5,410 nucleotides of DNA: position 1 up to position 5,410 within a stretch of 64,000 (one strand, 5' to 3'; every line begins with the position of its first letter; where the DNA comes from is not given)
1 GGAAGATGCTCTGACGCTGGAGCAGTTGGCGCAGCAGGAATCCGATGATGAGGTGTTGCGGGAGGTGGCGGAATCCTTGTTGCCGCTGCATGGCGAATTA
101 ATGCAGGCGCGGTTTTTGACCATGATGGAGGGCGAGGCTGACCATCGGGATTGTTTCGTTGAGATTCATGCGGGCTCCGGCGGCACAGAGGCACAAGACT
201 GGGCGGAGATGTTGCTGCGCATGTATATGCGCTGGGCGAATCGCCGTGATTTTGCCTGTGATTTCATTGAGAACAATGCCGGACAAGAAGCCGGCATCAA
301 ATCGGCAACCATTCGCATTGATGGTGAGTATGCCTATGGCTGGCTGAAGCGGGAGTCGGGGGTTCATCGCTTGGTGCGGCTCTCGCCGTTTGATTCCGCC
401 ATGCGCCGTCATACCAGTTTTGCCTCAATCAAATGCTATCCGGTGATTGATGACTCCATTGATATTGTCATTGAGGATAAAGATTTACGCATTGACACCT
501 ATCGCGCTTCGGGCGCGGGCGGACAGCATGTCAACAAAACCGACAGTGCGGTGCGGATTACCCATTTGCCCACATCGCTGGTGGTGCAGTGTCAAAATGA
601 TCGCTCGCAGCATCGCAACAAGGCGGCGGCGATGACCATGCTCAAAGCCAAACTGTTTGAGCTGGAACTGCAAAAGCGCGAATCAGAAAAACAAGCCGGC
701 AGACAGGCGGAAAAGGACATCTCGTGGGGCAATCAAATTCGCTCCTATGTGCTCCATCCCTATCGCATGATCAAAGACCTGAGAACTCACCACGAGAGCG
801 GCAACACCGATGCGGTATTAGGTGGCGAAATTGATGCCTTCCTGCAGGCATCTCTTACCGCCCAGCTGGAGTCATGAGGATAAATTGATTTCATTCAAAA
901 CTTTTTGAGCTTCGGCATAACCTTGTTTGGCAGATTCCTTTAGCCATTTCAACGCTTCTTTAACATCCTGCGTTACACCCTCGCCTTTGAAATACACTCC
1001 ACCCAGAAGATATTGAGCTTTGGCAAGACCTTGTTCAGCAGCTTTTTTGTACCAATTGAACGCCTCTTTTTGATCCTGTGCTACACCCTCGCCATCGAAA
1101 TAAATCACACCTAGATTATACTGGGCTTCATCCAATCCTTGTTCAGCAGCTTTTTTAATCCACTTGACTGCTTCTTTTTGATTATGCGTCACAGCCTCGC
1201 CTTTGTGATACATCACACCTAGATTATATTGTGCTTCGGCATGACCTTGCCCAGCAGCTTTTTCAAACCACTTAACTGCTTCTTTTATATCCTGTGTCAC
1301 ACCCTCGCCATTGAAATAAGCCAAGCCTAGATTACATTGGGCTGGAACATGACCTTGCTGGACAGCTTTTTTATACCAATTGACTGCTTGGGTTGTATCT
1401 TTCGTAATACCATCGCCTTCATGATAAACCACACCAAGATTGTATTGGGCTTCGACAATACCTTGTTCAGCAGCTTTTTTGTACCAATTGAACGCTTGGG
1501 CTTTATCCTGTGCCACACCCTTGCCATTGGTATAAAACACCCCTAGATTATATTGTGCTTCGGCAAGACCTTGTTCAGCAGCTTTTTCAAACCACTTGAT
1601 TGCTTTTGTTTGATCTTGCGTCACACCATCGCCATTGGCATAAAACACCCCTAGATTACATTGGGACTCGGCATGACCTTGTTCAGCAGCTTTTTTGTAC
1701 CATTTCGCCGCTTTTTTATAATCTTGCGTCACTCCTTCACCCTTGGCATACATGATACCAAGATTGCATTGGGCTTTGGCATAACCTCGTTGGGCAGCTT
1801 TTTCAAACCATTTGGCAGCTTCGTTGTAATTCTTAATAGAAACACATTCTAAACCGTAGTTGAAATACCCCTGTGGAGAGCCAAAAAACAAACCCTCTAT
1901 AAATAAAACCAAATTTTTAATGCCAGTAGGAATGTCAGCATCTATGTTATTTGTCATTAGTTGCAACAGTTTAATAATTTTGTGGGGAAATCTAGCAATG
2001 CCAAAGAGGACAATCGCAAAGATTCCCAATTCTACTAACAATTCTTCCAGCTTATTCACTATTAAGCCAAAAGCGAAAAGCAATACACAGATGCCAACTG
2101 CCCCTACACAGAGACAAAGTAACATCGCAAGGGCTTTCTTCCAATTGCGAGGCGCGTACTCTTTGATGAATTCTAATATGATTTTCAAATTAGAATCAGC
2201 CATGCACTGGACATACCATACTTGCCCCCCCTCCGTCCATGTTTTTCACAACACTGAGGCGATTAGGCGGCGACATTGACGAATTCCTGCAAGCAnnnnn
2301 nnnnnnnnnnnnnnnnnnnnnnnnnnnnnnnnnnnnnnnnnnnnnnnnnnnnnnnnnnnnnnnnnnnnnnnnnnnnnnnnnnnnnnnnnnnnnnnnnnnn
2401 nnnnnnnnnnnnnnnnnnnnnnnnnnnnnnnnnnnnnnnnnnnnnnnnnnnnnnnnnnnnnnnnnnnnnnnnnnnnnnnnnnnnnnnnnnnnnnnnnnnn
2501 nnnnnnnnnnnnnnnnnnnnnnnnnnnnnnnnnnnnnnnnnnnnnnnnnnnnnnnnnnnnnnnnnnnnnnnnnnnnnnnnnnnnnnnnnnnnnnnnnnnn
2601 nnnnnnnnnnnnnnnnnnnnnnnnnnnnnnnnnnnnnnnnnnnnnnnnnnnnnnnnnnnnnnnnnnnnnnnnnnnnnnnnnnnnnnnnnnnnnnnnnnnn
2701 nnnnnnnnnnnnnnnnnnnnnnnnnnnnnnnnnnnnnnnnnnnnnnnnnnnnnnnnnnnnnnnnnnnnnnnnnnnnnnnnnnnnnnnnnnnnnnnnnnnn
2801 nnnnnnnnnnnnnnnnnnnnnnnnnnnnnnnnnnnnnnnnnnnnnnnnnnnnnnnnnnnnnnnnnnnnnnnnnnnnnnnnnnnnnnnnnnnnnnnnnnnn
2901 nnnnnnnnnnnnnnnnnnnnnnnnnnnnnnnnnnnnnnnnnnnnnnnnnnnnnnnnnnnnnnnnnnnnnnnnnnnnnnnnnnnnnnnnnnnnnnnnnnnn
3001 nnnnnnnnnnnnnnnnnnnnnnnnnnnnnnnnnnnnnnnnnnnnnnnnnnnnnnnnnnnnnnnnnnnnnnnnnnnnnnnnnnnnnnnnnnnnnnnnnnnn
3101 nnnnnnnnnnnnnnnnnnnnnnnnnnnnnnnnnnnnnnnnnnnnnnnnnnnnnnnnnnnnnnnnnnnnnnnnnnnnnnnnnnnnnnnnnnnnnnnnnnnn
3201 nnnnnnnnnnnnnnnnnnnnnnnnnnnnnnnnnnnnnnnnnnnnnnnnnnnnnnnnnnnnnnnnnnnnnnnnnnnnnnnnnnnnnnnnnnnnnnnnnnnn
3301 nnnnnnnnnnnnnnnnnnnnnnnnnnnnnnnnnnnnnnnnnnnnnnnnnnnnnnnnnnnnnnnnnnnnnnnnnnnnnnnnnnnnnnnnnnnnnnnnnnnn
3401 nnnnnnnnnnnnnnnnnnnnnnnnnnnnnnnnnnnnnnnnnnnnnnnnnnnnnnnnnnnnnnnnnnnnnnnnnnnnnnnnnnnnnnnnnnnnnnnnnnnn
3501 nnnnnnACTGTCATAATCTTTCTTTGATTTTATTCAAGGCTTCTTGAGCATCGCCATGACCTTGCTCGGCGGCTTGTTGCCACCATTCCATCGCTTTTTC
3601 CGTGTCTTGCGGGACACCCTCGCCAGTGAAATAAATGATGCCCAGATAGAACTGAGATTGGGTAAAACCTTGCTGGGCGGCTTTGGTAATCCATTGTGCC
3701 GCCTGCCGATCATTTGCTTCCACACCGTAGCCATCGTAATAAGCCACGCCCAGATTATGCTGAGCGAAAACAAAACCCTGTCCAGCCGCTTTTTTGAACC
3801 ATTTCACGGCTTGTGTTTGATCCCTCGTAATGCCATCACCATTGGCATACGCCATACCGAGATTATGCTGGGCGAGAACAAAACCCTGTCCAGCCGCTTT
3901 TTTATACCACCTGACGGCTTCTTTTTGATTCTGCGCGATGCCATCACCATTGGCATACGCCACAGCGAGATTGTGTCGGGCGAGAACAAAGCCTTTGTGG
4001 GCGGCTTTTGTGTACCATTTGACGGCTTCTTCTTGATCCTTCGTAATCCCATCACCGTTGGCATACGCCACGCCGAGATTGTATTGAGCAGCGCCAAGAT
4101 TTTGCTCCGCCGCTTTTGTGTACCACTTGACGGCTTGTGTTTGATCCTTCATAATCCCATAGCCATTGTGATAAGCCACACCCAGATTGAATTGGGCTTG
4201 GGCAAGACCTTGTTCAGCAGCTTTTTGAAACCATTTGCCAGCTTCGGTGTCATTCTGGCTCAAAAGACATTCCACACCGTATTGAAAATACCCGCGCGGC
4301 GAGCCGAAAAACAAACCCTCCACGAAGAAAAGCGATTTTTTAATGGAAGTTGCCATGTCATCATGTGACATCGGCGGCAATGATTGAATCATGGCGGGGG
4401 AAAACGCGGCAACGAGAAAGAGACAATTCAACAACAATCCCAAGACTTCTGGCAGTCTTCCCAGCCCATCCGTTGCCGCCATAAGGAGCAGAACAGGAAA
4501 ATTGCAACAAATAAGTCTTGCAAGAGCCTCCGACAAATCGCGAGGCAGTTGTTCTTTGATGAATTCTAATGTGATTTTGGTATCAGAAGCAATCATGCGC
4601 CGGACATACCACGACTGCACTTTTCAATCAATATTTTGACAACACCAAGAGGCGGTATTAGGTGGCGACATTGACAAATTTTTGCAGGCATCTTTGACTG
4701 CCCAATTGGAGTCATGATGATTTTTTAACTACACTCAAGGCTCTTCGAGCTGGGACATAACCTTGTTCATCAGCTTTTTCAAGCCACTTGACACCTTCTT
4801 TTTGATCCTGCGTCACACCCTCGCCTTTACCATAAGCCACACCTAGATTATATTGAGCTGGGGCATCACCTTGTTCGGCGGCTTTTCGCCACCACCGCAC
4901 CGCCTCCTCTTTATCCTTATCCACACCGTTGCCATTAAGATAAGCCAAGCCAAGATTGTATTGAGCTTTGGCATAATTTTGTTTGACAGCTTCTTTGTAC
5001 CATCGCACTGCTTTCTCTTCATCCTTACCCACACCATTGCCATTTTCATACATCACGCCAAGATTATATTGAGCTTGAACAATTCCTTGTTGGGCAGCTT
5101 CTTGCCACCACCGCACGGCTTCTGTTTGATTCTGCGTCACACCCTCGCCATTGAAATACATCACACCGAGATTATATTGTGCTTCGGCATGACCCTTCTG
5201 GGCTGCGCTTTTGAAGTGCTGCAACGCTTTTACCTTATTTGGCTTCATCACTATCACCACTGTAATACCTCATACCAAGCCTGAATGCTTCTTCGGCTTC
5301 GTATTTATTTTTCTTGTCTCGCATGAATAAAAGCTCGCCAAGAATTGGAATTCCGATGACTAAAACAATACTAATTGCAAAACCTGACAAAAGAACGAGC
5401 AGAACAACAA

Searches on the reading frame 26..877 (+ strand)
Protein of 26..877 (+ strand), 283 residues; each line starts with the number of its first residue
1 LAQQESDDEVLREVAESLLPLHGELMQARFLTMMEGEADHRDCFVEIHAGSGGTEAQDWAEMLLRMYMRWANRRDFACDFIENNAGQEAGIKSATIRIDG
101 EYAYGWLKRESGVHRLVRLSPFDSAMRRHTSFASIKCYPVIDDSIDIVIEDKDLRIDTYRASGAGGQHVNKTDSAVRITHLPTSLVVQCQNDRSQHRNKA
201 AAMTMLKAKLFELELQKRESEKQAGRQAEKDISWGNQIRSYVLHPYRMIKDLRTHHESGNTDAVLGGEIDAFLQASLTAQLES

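Call 13: search_protein_families(library=pfam, proteins=[window:26-877:+], max_evalue=0.0001)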
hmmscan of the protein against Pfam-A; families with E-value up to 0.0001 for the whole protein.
window:26-877:+ (283 aa): 2 families
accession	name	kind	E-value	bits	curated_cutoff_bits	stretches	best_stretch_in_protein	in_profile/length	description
PF03462.23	PCRF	-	7.4e-44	150.3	24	1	5-135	60-194/194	PCRF domain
PF00472.26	RF-1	-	1e-43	148.4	35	1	144-253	2-116/116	RF-1 domain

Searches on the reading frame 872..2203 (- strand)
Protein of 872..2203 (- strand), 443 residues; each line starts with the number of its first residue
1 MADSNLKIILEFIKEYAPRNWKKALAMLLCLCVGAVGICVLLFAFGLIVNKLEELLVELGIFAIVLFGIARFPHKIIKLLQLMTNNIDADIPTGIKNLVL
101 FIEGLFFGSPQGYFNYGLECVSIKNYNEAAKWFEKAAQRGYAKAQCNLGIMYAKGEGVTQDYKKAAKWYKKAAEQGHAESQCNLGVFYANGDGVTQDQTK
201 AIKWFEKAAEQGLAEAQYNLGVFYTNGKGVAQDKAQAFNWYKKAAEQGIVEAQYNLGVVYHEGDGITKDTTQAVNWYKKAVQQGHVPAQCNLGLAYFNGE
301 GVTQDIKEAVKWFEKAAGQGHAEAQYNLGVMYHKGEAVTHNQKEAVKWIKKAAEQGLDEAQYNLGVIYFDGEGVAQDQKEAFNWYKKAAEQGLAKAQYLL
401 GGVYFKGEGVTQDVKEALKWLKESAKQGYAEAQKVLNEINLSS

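Call 13: search_protein_families(library=pfam, proteins=[window:872-2203:-], max_evalue=0.0001)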
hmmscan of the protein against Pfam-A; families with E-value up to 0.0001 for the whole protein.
window:872-2203:- (443 aa): 5 families
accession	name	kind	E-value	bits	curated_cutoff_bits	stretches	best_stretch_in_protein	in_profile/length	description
PF08238.18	Sel1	-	2.3e-108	351.2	30.7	8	142-177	1-36/36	Sel1 repeat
PF23310.1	TPR_27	-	1.4e-18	67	27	0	340-384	43-87/110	Plant tetratrico peptide repeats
PF20308.4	TPR-S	-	1.6e-05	25.8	27.6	0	125-219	1-94/102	Tetratricopeptide Repeats-Sensor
PF20023.5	WSLR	-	3.3e-05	24.5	27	0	223-240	12-29/39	Wolframin Sel1-like repeat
PF13432.12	TPR_16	-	4.3e-05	24.3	32.7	0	125-175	12-60/65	Tetratricopeptide repeat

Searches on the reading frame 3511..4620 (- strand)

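Call 13: search_protein_families(library=pfam, proteins=[window:3511-4620:-], max_evalue=0.0001)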
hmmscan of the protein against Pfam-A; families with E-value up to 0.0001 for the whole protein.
window:3511-4620:- (369 aa): 2 families
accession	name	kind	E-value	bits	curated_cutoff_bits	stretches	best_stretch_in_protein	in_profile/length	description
PF08238.18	Sel1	-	6.9e-74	242.1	30.7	6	321-355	2-36/36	Sel1 repeat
PF23310.1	TPR_27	-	5.3e-06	26.5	27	0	303-353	44-94/110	Plant tetratrico peptide repeats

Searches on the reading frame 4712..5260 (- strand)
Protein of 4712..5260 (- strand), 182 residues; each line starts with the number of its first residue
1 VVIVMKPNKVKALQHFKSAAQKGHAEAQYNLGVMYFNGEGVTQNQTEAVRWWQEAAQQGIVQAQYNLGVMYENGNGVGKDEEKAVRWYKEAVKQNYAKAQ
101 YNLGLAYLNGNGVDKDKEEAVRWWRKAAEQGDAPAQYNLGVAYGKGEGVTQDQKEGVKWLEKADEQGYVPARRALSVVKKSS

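Call 13: search_protein_families(library=pfam, proteins=[window:4712-5260:-], max_evalue=0.0001)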
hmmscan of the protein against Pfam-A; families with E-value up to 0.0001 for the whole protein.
window:4712-5260:- (182 aa): 5 families
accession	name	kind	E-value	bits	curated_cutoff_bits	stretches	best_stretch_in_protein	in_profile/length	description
PF08238.18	Sel1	-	1.2e-57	190.7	30.7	4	97-132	1-36/36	Sel1 repeat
PF23310.1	TPR_27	-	1.8e-13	50.6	27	1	8-50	44-86/110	Plant tetratrico peptide repeats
PF13414.12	TPR_11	-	2.2e-06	27.7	26.8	0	82-108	11-39/42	TPR repeat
PF13174.12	TPR_6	-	1.4e-05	25.8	26.3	0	99-121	2-20/33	Tetratricopeptide repeat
PF13431.12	TPR_17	-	7.8e-05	23.1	24.4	0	94-111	10-27/34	Tetratricopeptide repeat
